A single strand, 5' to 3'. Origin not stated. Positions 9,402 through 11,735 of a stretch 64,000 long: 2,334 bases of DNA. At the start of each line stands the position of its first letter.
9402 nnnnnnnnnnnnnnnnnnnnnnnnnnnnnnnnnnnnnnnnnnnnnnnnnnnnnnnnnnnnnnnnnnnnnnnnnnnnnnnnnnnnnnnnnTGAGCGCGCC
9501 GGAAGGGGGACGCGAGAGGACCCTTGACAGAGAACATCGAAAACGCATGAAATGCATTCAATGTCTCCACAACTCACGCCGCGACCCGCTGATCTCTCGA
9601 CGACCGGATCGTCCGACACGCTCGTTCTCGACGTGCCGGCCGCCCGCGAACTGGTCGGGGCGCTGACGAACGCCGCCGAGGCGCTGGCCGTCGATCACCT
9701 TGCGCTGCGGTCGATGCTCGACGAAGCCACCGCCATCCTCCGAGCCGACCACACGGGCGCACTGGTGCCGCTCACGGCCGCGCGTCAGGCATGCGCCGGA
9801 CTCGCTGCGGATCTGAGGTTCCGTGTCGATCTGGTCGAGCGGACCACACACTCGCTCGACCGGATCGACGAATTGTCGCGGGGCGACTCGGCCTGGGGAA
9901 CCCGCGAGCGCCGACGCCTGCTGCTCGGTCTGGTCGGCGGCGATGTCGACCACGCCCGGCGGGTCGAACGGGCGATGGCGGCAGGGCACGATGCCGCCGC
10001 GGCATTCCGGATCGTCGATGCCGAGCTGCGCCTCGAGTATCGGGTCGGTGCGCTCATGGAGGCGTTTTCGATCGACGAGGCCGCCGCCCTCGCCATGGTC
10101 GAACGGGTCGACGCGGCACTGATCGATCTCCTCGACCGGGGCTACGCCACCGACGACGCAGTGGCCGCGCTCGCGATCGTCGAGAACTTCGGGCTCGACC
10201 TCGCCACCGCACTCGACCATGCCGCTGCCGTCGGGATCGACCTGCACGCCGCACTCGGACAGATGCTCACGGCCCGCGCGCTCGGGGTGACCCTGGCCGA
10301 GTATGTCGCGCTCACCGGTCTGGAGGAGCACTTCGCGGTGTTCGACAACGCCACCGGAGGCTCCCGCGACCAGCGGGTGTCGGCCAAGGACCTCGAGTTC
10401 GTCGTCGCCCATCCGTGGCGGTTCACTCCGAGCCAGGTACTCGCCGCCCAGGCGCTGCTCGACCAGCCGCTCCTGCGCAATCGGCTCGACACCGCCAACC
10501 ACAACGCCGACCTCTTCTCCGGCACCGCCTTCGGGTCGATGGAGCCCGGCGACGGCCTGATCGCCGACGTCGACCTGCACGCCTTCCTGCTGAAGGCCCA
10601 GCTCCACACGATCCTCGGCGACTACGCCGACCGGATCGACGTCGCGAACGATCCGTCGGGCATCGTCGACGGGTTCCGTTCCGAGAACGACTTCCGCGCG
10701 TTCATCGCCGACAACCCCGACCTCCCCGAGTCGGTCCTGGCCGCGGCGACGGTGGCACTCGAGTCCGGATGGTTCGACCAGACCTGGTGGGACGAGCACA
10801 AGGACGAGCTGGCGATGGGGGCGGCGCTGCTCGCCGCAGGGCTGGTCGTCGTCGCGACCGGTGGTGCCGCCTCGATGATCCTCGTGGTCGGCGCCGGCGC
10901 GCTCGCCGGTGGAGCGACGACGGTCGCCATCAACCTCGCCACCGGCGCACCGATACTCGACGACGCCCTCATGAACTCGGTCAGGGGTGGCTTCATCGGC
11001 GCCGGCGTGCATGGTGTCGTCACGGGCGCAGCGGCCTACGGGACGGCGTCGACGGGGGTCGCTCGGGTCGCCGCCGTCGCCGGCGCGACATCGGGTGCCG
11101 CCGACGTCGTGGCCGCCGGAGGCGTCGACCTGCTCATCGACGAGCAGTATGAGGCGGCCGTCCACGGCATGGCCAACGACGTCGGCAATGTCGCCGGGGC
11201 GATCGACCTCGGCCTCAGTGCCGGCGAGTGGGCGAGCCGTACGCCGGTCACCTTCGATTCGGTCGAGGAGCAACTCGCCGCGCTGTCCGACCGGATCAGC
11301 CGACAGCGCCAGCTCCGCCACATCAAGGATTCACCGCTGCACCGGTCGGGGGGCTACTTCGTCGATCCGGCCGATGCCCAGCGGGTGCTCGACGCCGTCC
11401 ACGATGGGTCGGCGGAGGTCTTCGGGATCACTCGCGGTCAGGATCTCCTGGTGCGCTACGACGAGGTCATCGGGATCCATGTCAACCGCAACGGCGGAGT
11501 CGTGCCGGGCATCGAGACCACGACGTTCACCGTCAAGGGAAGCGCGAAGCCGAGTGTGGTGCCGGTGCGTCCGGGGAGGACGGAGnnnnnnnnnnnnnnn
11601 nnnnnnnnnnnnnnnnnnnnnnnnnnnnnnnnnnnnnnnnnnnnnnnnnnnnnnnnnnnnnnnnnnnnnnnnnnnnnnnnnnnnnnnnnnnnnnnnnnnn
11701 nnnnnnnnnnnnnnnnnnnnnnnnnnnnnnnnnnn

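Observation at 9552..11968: Polymorphic toxin with Ntox50-like tip, an unusual Gly-rich membrane-like segment, and a coupled immunity gene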

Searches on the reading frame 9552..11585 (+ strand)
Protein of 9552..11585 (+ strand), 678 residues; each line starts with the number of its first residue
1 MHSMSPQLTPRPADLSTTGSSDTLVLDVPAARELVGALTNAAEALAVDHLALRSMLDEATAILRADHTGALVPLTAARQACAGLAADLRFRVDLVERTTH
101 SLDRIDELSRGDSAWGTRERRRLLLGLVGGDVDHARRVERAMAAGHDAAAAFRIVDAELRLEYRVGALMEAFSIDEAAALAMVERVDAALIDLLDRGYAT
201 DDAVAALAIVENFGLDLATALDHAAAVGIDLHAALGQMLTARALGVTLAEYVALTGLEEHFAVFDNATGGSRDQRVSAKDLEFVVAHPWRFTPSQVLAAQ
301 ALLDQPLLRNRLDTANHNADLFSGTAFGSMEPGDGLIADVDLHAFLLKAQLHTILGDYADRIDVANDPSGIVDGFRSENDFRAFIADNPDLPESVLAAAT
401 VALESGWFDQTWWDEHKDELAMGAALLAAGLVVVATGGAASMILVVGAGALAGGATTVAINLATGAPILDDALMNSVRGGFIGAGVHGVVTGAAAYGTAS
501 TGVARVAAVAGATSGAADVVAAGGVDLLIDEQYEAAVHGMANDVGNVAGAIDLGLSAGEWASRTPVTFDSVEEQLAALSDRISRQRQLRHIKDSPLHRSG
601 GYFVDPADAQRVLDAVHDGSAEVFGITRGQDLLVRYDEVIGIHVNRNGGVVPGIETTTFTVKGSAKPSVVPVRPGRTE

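Call 3: search_protein_families(library=pfam, proteins=[window:9552-11585:+], max_evalue=1)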
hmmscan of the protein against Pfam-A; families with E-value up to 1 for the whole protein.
window:9552-11585:+ (678 aa): 1 family
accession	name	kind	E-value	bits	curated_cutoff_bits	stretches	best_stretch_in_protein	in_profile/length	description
PF15542.11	Ntox50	-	0.03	15.5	22.2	1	582-665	1-85/92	Bacterial toxin 50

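Call 5: find_homologous_proteins(query=window:9552-11585:+, max_evalue=0.001)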
Query window:9552-11585:+ (678 aa): 29 proteins with E <= 0.001 among 8000 candidates.
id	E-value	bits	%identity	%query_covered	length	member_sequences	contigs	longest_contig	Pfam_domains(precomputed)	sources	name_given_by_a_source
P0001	0.0e+0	1438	100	100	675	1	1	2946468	-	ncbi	ncbi:MAG: hypothetical protein R2707_14230 [Acidimicrobiales bacterium]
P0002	0.0e+0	1096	76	100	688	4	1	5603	-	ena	-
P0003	0.0e+0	1091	78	97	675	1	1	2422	-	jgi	jgi:hypothetical protein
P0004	0.0e+0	1041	74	100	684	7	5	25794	-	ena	-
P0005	5.5e-291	985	91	75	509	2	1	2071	-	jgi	jgi:hypothetical protein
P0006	3.3e-288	976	72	97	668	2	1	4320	-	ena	-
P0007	9.7e-282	954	70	97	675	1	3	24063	-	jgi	jgi:hypothetical protein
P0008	4.3e-265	899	65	100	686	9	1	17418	-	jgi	-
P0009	1.7e-250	851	63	98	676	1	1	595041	-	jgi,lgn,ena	-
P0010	6.8e-250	849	62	98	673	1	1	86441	-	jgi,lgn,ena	-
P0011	2.8e-246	837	62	97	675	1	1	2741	-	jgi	jgi:hypothetical protein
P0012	3.7e-239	814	62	97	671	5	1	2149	-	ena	-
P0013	4.9e-238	810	61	96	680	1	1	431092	-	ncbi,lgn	ncbi:MAG: hypothetical protein RIB98_14540 [Acidimicrobiales bacterium]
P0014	2.3e-234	798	62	98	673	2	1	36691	-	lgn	-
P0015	1.1e-198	680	54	97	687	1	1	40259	-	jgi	jgi:hypothetical protein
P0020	5.7e-152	526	47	97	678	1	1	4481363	-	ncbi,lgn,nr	ncbi:MAG: hypothetical protein R8F63_21875 [Acidimicrobiales bacterium]|nr:hypothetical protein [Aci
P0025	4.4e-80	288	40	70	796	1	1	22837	-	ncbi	-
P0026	2.2e-77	279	42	63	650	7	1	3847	-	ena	-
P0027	3.8e-74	269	41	64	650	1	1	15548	-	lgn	-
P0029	1.8e-65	240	37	68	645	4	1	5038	-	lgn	-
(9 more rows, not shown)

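Call 6: search_protein_families(library=ncbifam, proteins=[window:9552-11585:+], max_evalue=1)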
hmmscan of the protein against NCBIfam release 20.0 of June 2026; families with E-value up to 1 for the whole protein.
window:9552-11585:+ (678 aa): 0 families

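Call 7: search_solved_structures(query=window:9552-11585:+, max_evalue=10, show_alignments=3)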
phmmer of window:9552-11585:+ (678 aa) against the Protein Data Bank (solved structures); distinct sequences matched with E-value up to 10: 0.

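Call 9: find_encoding_contigs(protein=P0001, flank=10000, max_places=3)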
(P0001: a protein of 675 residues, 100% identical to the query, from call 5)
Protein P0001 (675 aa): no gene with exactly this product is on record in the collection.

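Call 10: search_protein_families(library=pfam, alignment_id=A1, max_evalue=1)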
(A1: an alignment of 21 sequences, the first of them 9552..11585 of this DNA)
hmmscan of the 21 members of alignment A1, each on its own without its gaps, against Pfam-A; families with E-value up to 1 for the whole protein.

A. member 1, window:9552-11585:+ (678 aa): 1 family
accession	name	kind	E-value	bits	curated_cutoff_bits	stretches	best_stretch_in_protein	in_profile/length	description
PF15542.11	Ntox50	-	0.03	15.5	22.2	1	582-665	1-85/92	Bacterial toxin 50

B. families by the number of members that match (of 21 scanned): 11 families
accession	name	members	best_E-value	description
PF15542.11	Ntox50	5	0.0093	Bacterial toxin 50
PF05277.18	DUF726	2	0.048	Protein of unknown function (DUF726)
PF02817.22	E3_binding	1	0.005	e3 binding domain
PF21802.2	Cas3-like_C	1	0.03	CRISPR-associated Cas3 subtype I-F/YPEST-like, C-terminal domain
PF25137.1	ADH_Fe_C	1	0.085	Fe-containing alcohol dehydrogenase family, C-terminal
PF13518.12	HTH_28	1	0.11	Helix-turn-helix domain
PF19511.4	TrbL_5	1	0.14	Conjugal transfer protein TrbL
PF09399.15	bCoV_lipid_BD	1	0.22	Betacoronavirus lipid binding protein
PF18306.6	LDcluster4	1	0.23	SLOG cluster4 family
PF01784.24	DUF34_NIF3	1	0.37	Duf34/NIF3 (NGG1p interacting factor 3)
PF04888.17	SseC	1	0.47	Secretion system effector C (SseC) like family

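Call 15: find_encoding_contigs(protein=P0009, flank=10000, max_places=1)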
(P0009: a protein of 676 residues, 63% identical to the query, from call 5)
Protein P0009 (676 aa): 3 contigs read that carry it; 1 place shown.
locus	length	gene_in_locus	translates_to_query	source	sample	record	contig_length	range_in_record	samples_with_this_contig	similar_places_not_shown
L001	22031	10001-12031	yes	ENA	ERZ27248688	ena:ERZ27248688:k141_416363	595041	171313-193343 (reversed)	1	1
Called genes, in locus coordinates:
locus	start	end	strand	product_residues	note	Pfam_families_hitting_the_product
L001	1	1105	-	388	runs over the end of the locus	PF04542:Sigma70_r2, PF08281:Sigma70_r4_2, PF20239:DUF6596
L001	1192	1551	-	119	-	PF03795:YCII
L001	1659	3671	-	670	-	PF00580:UvrD-helicase, PF13245:AAA_19, PF13604:AAA_30 (faint), PF13361:UvrD_C, PF13538:UvrD_C_2 (weak)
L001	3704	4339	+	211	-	-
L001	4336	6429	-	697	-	-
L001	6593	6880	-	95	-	-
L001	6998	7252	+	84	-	PF06906:DUF1272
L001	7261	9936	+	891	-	PF00211:Guanylate_cyc, PF13401:AAA_22, PF25872:HTH_77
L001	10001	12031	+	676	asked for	-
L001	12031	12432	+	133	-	-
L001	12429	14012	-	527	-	PF13191:AAA_16 (faint), PF00005:ABC_tran, PF01935:DUF87 (faint), PF02463:SMC_N (faint), PF13304:AAA_21 (faint), PF00005:ABC_tran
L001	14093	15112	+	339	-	PF00135:COesterase, PF20434:BD-FAE, PF07859:Abhydrolase_3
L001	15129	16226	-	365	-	PF08713:DNA_alkylation (faint)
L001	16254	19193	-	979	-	-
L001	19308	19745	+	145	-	PF04075:F420H2_quin_red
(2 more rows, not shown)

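Call 16: find_encoding_contigs(protein=P0020, flank=10000, max_places=1)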
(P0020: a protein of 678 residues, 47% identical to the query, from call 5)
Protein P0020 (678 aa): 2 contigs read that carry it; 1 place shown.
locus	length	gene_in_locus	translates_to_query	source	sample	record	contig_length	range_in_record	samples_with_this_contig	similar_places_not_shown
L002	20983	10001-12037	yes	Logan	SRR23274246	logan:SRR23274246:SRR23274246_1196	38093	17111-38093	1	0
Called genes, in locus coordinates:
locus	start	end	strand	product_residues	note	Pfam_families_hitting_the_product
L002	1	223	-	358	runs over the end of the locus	PF11017:DUF2855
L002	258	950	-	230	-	PF04337:DUF480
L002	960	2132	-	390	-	PF04542:Sigma70_r2, PF08281:Sigma70_r4_2, PF20239:DUF6596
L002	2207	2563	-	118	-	PF03795:YCII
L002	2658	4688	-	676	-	PF00580:UvrD-helicase, PF13245:AAA_19, PF13604:AAA_30 (faint), PF13361:UvrD_C, PF13538:UvrD_C_2 (weak)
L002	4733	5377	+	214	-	-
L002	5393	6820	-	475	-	PF04542:Sigma70_r2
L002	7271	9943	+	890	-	PF00211:Guanylate_cyc, PF00931:NB-ARC (weak), PF13401:AAA_22, PF25872:HTH_77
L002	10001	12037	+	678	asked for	-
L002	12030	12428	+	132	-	-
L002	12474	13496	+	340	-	PF00135:COesterase (weak), PF20434:BD-FAE, PF07859:Abhydrolase_3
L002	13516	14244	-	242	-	PF04250:DUF429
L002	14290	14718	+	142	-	PF04075:F420H2_quin_red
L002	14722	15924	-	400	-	PF07690:MFS_1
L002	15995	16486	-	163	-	-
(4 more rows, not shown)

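Call 17: find_encoding_contigs(protein=P0025, flank=10000, max_places=1)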
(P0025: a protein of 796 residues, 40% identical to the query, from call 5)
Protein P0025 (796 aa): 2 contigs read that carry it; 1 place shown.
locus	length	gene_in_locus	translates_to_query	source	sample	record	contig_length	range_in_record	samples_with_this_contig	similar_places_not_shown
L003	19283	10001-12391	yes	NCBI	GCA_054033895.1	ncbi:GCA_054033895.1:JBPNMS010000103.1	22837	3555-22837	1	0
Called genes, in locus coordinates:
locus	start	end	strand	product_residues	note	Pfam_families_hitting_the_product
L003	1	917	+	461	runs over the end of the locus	PF01547:SBP_bac_1, PF13416:SBP_bac_8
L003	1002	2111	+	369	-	PF00723:Glyco_hydro_15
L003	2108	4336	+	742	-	PF21568:AIMA-like_N, PF13802:Gal_mutarotas_2, PF01055:Glyco_hydro_31_2nd, PF21365:Glyco_hydro_31_3rd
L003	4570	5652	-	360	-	PF00005:ABC_tran, PF13304:AAA_21 (faint), PF03459:TOBE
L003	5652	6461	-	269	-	PF00528:BPD_transp_1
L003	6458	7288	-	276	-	PF03466:LysR_substrate (weak), PF13531:SBP_bac_11, PF01547:SBP_bac_1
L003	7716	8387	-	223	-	PF00230:MIP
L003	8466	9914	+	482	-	-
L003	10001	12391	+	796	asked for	-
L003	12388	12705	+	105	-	-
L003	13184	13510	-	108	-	PF12840:HTH_20, PF01022:HTH_5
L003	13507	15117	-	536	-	PF03321:GH3, PF23571:GH3_M, PF23572:GH3_C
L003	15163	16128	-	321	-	PF00296:Bac_luciferase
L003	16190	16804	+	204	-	PF00440:TetR_N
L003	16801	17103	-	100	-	PF01850:PIN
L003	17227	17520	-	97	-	PF02604:PhdYeFM_antitox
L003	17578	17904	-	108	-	-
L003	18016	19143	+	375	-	PF10979:DUF2786, PF23771:DUF7168 (weak)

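Call 18: find_encoding_contigs(protein=P0027, flank=10000, max_places=1)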
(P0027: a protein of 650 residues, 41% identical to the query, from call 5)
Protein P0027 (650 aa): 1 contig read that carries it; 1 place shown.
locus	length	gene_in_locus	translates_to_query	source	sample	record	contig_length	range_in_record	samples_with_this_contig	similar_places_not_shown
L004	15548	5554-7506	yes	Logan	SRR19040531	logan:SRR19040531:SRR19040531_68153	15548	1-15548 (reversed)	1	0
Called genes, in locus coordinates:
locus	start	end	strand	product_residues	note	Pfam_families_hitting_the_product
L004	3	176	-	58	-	?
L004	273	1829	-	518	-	PF01019:G_glu_transpept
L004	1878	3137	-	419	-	PF00291:PALP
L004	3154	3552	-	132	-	PF02467:Whib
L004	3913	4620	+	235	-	PF01027:Bax1-I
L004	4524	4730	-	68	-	-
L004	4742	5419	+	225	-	PF01209:Ubie_methyltran (weak), PF13489:Methyltransf_23, PF13847:Methyltransf_31, PF08241:Methyltransf_11, PF08242:Methyltransf_12, PF13649:Methyltransf_25, PF05148:Methyltransf_8 (weak)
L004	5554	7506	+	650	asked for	-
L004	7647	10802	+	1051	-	PF07161:LppX_LprAFG, PF07690:MFS_1, PF00083:Sugar_tr, PF07690:MFS_1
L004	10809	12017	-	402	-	PF07690:MFS_1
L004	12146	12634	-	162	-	-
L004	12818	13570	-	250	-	PF00106:adh_short, PF08659:KR, PF13561:adh_short_C2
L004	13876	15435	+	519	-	PF00501:AMP-binding, PF13193:AMP-binding_C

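Call 33: predict_structure(alignment_id=A1)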
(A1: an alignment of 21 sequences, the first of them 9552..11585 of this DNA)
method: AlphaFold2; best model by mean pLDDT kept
length: 678 residues; sequences in the alignment: 21
mean_pLDDT: 71.2   pTM: 0.42
mean pLDDT of the five models: 71.2, 69.5, 68.3, 65.9, 64.3
residues with pLDDT >= 90: 107; 70-90: 279; 50-70: 169; < 50: 123
segments of 3 or more residues with pLDDT < 50: 1-24, 315-326, 358-377, 404-410, 435-444, 461-465, 498-506, 548-565, 647-650
pLDDT, mean of each block of 10 residues (from residue 1): 34 29 60 91 91 86 81 86 90 87 88 80 88 90 89 86 77 76 85 84 69 79 86 77 76 87 87 87 94 90 88 56 50 76 66 50 38 43 61 50 44 59 59 47 50 54 49 63 68 54 49 67 66 68 55 36 53 84 83 77 91 94 88 93 66 83 86 69
secondary structure, 60 per line:
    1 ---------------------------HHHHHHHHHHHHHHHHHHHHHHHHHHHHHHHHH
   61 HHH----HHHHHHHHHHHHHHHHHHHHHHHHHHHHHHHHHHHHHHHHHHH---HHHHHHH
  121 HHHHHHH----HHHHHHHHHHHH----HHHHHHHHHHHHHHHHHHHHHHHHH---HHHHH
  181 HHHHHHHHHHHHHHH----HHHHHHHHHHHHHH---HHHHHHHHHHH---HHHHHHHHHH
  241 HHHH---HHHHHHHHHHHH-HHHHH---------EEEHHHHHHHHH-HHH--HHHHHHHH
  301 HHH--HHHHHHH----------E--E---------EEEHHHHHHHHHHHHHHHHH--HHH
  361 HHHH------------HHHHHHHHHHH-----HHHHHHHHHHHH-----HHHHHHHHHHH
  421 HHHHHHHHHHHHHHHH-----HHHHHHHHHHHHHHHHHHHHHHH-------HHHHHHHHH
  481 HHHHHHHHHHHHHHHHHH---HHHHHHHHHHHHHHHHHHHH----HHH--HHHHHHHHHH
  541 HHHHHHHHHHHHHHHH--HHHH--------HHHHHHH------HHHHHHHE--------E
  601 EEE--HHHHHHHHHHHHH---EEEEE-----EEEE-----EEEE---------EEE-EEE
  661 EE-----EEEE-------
elements in order (helices of 4 or more, strands of 3 or more residues): H28-63 H68-110 H114-127 H132-143 H148-172 H176-195 H200-213 H217-227 H231-244 H248-259 H261-265 E275-277 H278-286 H293-303 H306-312 E336-338 H339-355 H358-364 H377-387 H393-404 H410-436 H442-464 H472-498 H502-521 H531-556 H559-562 H571-577 H584-590 E600-603 H606-618 E622-626 E632-635 E641-644 E654-656 E658-662 E668-671

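Call 35: fold_search(model_id=the predicted structure, library=pdb)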
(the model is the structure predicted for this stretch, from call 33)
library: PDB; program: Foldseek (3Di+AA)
matches with E <= 10: 103; with E <= 0.001: 0
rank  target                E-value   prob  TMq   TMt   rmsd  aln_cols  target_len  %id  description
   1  6o3e_B                3.0e-01  0.18  0.12  0.15  24.8       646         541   12  mouse aE-catenin 82-883 (released 2019-11-13)
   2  4yxx                  3.4e-01  0.84  0.10  0.30  25.2       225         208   20  Computationally designed left-handed alpha/alpha toroid with 6 repeats (released 2015-12-16)
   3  4yxz                  4.0e-01  0.47  0.12  0.24  19.8       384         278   12  Computationally designed left-handed alpha/alpha toroid with 9 repeats (released 2015-12-16)
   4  8s6p                  4.2e-01  0.57  0.11  0.27  19.8       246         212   18  Crystal structure of a computationally designed protein bound to a Ru-containing cofactor (released 2025-05-28)
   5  9gvf                  4.7e-01  0.84  0.10  0.30  21.9       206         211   19  Crystal structure of a computationally designed protein (released 2025-10-08)
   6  5byo_A                7.1e-01  0.21  0.13  0.20  18.9       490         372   13  Computationally designed left-handed alpha/alpha toroid with 12 repeats (released 2015-12-16)
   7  1st6                  7.8e-01  0.06  0.09  0.07  30.3       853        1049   11  Crystal structure of a cytoskeletal protein (released 2004-08-03)
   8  6zmq                  1.1e+00  0.06  0.11  0.12  22.5       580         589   12  Cytochrome c Heme Lyase CcmF (released 2021-05-19)
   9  4k1n_A                1.6e+00  0.07  0.12  0.14  31.0       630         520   12  Crystal structure of full-length mouse alphaE-catenin (released 2013-05-01)
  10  8xjr                  1.6e+00  0.05  0.08  0.09  23.9       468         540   12  Apo form of DNA polymerase SFM4-3 recognizing C2 methyoxy nucleotide (released 2024-11-27)
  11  9vsq_A                1.9e+00  0.06  0.12  0.17  26.9       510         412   13  The TUG-891-bound structure of TMEM175 (released 2025-09-17)
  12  5ezm                  2.0e+00  0.06  0.10  0.12  20.0       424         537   13  Crystal Structure of ArnT from Cupriavidus metallidurans in the apo state (released 2016-02-17)
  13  6h2f_C                2.0e+00  0.03  0.06  0.11  41.0       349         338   15  Structure of the pre-pore AhlB of the tripartite alpha-pore forming toxin, AHL, from Aeromonas hydrophila. (released 2019-07-10)
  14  3m0g_A                2.3e+00  0.07  0.10  0.19  20.3       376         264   14  CRYSTAL STRUCTURE OF putative farnesyl diphosphate synthase from Rhodobacter capsulatus (released 2010-03-31)
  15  6w8n_A                2.4e+00  0.06  0.12  0.16  26.6       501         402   12  Structure of a trans-membrane protein (released 2021-08-04)
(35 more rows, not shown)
